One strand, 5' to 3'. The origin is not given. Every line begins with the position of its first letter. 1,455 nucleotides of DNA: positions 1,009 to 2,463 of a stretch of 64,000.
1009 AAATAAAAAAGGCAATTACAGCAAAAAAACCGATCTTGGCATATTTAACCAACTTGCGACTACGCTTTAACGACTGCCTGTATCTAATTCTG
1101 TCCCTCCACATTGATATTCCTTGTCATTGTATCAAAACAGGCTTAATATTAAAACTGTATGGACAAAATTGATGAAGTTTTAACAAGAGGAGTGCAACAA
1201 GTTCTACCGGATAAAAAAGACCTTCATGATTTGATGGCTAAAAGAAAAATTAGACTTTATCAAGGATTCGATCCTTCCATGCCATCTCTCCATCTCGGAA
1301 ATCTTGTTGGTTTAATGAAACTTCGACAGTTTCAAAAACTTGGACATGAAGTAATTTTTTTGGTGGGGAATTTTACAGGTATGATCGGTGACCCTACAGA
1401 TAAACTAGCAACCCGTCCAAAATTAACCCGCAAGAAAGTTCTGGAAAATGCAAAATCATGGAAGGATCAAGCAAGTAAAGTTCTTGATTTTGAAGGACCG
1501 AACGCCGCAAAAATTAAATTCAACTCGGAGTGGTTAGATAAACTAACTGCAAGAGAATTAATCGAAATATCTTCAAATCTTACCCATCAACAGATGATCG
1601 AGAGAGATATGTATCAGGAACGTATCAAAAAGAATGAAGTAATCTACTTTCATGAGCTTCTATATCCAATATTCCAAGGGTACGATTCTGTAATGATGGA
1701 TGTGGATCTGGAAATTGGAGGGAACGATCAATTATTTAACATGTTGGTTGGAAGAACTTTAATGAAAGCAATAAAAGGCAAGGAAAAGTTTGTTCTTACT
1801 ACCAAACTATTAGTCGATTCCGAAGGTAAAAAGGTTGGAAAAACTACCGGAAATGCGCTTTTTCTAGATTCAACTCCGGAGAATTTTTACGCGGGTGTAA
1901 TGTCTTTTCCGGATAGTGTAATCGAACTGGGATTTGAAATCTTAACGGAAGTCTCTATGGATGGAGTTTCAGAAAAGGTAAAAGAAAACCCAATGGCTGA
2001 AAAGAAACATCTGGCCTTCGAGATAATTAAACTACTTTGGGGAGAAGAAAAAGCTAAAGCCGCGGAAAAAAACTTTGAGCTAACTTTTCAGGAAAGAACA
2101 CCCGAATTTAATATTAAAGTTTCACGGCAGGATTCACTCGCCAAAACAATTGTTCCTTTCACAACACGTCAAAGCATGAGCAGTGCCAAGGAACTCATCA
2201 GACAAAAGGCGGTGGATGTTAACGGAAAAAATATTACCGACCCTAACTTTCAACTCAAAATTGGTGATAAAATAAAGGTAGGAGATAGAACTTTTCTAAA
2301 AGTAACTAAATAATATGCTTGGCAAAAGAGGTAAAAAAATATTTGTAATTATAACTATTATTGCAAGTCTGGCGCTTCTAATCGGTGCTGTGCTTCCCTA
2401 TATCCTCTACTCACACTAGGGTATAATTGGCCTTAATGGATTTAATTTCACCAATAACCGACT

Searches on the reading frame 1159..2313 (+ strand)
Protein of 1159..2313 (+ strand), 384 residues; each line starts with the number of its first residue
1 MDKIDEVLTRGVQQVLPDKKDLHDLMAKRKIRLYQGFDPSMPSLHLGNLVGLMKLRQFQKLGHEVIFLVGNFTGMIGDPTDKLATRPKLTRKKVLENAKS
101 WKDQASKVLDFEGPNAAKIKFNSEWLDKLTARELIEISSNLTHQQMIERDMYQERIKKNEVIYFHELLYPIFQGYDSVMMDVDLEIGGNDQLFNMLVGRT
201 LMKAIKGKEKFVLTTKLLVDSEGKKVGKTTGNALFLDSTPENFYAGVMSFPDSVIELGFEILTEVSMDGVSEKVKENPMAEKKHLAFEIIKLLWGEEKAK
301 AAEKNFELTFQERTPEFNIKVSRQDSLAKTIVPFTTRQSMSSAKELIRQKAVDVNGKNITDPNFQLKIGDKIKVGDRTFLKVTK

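Call 89: search_protein_families(library=pfam, proteins=[window:1159-2313:+], max_evalue=0.00001)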
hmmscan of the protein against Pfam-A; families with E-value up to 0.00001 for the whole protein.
window:1159-2313:+ (384 aa): 2 families
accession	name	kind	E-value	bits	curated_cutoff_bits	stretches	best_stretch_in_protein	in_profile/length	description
PF00579.31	tRNA-synt_1b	-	9.7e-64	215.9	21.1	1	28-311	3-292/292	tRNA synthetases class I (W and Y)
PF01479.30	S4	-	7.3e-07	29.3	22.8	1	339-372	15-48/48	S4 domain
